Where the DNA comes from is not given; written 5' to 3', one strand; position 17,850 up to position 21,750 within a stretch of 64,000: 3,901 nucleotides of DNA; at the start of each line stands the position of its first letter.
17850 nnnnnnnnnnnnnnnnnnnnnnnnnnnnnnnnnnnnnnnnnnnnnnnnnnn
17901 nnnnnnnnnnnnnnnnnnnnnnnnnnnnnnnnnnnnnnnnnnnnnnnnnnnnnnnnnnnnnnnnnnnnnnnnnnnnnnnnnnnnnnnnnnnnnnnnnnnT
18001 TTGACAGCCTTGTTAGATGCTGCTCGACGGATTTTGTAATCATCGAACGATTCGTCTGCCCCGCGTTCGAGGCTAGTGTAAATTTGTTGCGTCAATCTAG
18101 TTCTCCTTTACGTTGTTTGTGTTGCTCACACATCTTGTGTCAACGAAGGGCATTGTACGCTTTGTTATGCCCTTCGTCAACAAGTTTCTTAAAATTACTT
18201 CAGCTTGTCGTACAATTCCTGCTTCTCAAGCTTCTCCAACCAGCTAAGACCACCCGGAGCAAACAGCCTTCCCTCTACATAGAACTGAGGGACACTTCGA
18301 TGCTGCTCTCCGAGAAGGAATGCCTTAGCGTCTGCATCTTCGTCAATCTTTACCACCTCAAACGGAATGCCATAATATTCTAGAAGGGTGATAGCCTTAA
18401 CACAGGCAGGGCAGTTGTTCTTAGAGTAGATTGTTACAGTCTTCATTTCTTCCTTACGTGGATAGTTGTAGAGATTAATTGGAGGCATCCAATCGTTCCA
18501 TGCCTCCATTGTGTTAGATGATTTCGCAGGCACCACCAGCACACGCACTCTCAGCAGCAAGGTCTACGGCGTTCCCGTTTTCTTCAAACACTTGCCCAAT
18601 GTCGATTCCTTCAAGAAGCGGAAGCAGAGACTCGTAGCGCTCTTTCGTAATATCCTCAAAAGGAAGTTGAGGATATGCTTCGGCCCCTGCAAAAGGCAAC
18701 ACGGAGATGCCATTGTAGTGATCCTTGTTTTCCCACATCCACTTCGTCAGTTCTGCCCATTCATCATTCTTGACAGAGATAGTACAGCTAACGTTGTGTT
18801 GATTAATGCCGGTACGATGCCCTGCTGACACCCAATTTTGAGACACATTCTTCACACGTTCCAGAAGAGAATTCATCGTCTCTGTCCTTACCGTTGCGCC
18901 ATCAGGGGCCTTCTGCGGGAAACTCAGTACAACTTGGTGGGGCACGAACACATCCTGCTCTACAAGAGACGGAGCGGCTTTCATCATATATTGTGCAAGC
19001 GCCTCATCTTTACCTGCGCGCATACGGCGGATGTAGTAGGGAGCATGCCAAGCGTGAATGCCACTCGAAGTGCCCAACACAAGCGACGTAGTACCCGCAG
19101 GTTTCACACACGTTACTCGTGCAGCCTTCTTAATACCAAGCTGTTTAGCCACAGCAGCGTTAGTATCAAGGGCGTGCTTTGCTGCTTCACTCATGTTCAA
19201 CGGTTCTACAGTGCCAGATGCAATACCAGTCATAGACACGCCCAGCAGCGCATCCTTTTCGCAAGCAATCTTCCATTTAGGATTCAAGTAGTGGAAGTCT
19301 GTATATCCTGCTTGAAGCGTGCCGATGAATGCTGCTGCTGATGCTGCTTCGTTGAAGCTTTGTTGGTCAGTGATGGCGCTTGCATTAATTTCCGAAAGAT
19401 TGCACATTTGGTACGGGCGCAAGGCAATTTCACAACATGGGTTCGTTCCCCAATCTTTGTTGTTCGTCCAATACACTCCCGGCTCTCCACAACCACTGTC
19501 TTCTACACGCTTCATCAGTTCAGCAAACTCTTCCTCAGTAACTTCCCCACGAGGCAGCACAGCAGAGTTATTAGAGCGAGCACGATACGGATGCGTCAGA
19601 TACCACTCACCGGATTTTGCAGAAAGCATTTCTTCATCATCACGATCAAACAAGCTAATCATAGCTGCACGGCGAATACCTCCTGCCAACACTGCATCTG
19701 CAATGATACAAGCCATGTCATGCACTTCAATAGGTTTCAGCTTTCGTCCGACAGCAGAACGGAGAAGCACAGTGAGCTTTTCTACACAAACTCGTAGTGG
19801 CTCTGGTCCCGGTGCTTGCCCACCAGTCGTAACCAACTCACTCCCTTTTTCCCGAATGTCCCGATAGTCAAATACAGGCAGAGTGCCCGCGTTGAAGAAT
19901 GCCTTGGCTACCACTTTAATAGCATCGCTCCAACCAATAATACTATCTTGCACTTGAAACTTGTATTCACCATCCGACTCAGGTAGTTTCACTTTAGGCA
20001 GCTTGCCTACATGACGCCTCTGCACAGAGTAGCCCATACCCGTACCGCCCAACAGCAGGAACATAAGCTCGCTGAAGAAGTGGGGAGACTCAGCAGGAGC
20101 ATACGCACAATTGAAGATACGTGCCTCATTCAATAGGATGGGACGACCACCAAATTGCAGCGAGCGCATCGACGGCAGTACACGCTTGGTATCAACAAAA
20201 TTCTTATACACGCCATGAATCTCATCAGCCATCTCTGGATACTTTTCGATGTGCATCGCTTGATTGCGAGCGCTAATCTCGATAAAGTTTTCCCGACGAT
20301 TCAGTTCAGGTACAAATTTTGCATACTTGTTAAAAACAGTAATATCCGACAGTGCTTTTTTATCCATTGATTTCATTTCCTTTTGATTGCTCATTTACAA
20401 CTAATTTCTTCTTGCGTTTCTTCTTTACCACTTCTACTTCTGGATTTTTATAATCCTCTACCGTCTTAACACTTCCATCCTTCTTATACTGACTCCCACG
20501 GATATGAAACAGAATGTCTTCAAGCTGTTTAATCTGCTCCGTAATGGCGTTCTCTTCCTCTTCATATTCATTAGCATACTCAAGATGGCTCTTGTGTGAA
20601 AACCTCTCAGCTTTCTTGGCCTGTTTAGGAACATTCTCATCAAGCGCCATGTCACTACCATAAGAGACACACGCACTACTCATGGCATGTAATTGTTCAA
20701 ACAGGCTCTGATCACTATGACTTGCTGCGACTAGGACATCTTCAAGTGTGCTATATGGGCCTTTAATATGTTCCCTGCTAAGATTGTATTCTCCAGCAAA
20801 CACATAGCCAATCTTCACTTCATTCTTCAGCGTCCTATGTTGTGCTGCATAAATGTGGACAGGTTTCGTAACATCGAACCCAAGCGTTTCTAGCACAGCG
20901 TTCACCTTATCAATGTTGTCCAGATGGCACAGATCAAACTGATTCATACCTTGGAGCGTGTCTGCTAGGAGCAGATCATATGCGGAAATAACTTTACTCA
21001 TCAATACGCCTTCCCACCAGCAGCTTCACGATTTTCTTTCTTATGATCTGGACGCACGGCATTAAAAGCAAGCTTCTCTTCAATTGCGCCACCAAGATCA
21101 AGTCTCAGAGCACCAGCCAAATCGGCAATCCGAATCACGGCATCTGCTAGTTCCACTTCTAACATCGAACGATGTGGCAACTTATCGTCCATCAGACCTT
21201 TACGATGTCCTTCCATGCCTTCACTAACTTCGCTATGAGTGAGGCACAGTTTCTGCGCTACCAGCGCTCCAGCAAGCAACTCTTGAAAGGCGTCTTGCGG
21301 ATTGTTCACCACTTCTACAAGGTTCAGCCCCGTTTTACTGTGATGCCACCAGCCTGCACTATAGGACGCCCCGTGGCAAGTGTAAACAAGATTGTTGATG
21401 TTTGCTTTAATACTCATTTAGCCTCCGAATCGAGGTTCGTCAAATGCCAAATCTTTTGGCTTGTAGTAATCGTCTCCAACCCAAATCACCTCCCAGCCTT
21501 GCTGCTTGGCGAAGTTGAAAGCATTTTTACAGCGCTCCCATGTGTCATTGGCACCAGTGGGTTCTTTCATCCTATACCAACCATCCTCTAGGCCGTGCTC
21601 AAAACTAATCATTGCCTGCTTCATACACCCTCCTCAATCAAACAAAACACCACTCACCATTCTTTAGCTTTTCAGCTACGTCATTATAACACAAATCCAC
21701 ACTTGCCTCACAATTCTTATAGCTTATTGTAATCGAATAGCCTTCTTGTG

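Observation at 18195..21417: Nucleotide-metabolism island: RNR + glutaredoxin + MazG-like; the phage encodes two different (p)ppGpp-targeting enzymes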

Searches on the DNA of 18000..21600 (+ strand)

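Call 6: search_dna_similar(query=window:18000-21600:+, collection=phages, mode=near, max_rows=20)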
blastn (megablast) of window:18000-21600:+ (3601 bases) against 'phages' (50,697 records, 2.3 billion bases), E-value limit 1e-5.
No match.

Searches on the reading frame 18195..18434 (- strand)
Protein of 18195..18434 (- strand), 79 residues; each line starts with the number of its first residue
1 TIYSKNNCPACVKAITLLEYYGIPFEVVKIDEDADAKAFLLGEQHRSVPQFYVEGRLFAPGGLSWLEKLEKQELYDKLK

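Call 3: search_protein_families(library=pfam, proteins=[window:18195-18434:-], max_evalue=0.01)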
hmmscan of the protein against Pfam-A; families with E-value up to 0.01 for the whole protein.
window:18195-18434:- (79 aa): 4 families
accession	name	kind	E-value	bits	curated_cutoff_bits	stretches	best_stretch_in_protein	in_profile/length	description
PF00462.30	Glutaredoxin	-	3.9e-14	53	22.9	1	1-57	2-59/60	Glutaredoxin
PF05768.20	Glrx-like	-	6.4e-05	23.7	26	1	1-56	3-58/77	Glutaredoxin-like domain (DUF836)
PF13417.12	GST_N_3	-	0.00058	20.6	22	1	3-56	2-55/75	Glutathione S-transferase, N-terminal domain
PF13409.12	GST_N_2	-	0.0091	17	25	0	8-35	2-32/70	Glutathione S-transferase, N-terminal domain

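Call 5: search_protein_families(library=phrogs, proteins=[window:18195-18434:-], max_evalue=0.01)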
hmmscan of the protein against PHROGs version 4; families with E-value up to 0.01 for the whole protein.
window:18195-18434:- (79 aa): 2 families
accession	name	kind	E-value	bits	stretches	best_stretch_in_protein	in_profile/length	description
phrog_22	-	DNA, RNA and nucleotide metabolism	2e-11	45.2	1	1-73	74-147/162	thioredoxin domain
phrog_86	-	DNA, RNA and nucleotide metabolism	1.9e-05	24.6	1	2-54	420-472/504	ribonucleoside diphosphate reductase small subunit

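Call 16: search_protein_families(library=ncbifam, proteins=[window:18195-18434:-], max_evalue=1)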
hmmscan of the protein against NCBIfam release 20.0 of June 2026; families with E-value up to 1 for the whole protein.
window:18195-18434:- (79 aa): 19 families
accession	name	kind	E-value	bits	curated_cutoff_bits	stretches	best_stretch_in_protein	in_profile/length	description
TIGR02181.1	GRX_bact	equivalog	3e-11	43.4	90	1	1-78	2-79/80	glutaredoxin 3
TIGR02196.1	GlrX_YruB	hypoth_equivalog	7.3e-09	36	88.55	1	1-56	3-59/74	glutaredoxin-like protein, YruB-family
NF007923.0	PRK10638.1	equivalog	2e-08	34.2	129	1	2-70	6-73/83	glutaredoxin 3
TIGR02194.1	GlrX_NrdH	subfamily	5.9e-08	32.8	85.75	1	1-55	2-56/72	glutaredoxin-like protein NrdH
TIGR02190.1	GlrX-dom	hypoth_equivalog_domain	1.6e-07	31.1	99.3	1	1-58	11-68/79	glutaredoxin-family domain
TIGR02180.1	GRX_euk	equivalog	3.1e-07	30.5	87.25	1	1-75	2-80/84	glutaredoxin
TIGR02200.1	GlrX_actino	hypoth_equivalog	3.6e-06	27.3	89.5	1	1-40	3-42/77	mycoredoxin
NF007657.0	PRK10329.1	equivalog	3e-05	24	131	1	1-50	4-53/81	glutaredoxin-like protein NrdH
NF041212.1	Uxx_star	subfamily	0.00041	20.5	66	1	1-41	2-42/70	Uxx-star family glutaredoxin-like (seleno)protein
TIGR02189.1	GlrX-like_plant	paralog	0.0019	18.1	93.8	1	2-58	12-72/99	glutaredoxin-like family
NF009398.0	PRK12759.1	equivalog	0.0034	16.5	649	1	2-53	6-66/410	bifunctional gluaredoxin/ribonucleoside-diphosphate reductase subunit beta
NF045501.1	HUGP_GUXX-star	exception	0.0051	16.3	325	1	2-39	169-206/236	HUGP/GUXX-star fusion selenoprotein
TIGR01617.1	arsC_related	subfamily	0.0058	16.9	75.05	1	2-36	3-37/117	Spx/MgsR family RNA polymerase-binding regulatory protein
NF007702.0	PRK10387.1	equivalog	0.0067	16.1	133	1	3-37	4-38/215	glutaredoxin 2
TIGR00365.1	TIGR00365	equivalog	0.0075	16.4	117.1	1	7-76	26-95/99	Grx4 family monothiol glutaredoxin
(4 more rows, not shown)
